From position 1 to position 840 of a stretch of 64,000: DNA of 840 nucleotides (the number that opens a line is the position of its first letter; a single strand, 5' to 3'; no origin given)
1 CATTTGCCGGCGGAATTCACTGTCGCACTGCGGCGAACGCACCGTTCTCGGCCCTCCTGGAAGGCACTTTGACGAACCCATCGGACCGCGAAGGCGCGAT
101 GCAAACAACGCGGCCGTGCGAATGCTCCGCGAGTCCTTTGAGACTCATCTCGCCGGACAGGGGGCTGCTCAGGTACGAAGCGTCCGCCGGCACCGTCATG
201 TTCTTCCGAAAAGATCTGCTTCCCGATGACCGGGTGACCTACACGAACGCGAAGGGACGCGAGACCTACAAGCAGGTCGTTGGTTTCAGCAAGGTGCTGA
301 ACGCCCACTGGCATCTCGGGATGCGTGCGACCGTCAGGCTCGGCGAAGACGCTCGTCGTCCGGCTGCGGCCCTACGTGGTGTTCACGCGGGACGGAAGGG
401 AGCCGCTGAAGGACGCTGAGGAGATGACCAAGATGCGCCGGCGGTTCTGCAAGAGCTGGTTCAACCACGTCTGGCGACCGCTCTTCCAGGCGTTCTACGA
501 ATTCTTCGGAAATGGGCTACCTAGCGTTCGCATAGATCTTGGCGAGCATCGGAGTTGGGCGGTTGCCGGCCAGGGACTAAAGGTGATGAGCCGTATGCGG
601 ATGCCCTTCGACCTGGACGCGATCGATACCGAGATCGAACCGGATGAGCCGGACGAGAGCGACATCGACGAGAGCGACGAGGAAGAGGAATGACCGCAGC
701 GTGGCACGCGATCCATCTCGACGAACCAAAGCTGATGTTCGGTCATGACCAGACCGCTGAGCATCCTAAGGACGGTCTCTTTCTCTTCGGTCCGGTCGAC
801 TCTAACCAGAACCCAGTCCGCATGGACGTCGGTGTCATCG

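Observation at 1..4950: Short pAgo locus extended by two same-strand nuclease-like orphan genes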

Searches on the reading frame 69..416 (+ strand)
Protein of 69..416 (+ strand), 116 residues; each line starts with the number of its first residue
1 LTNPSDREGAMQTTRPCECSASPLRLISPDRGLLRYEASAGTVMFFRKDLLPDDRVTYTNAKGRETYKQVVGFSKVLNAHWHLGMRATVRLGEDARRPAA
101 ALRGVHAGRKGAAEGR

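Call 5: search_protein_families(library=pfam, proteins=[window:69-416:+], max_evalue=1)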
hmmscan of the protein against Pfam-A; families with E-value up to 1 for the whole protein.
window:69-416:+ (116 aa): 0 families

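Call 6: search_protein_families(library=padloc, proteins=[window:69-416:+], max_evalue=1)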
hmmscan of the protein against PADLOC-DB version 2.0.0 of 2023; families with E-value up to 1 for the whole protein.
window:69-416:+ (116 aa): 3 families
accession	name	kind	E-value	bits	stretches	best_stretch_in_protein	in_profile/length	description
PDLC02421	Aga_TIR-PNTD1-PNTD2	-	2.9e-11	41.1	1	30-94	273-334/430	Class I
PDLC02403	Aga_TIR-PNTD1-PNTD2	-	7.3e-11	39.8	1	30-94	273-333/443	Class I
PDLC02198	IetS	-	0.027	10.4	1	49-89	573-614/795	-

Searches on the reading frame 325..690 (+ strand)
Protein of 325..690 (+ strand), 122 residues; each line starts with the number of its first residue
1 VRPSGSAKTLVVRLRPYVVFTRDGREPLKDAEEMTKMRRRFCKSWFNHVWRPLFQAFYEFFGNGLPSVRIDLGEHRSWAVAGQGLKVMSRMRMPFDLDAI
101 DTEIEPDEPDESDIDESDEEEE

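Call 5: search_protein_families(library=pfam, proteins=[window:325-690:+], max_evalue=1)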
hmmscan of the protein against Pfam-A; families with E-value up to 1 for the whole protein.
window:325-690:+ (122 aa): 1 family
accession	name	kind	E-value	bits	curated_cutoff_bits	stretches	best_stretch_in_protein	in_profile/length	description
PF21198.3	ASH2L-like_WH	-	0.12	13.1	25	1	32-56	45-69/104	Set1/Ash2 histone methyltransferase complex subunit ASH2-like, WH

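Call 6: search_protein_families(library=padloc, proteins=[window:325-690:+], max_evalue=1)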
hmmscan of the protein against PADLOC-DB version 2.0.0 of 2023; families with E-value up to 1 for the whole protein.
window:325-690:+ (122 aa): 4 families
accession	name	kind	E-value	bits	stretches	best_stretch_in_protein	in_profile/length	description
PDLC02403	Aga_TIR-PNTD1-PNTD2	-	5.4e-26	89.6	1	9-119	333-437/443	Class I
PDLC02421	Aga_TIR-PNTD1-PNTD2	-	4.2e-24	83.4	1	9-113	334-425/430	Class I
PDLC02416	Aga_REase-TIR-PNTD1-PNTD2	-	2e-08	31.4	1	12-121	464-568/572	Class I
PDLC02400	Aga_TIR-PNTD1-PNTD2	-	7.5e-07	25.8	1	13-121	526-635/639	Class I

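Call 7: search_protein_families(library=ncbifam, proteins=[window:325-690:+], max_evalue=1)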
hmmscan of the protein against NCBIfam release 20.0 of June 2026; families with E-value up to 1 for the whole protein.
window:325-690:+ (122 aa): 1 family
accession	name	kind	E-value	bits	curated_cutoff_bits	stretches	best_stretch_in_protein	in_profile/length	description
NF000354.1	glycotrans_Rgt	equivalog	0.016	14.3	800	1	28-82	203-257/411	rifamycin-inactivating glycosyltransferase Rgt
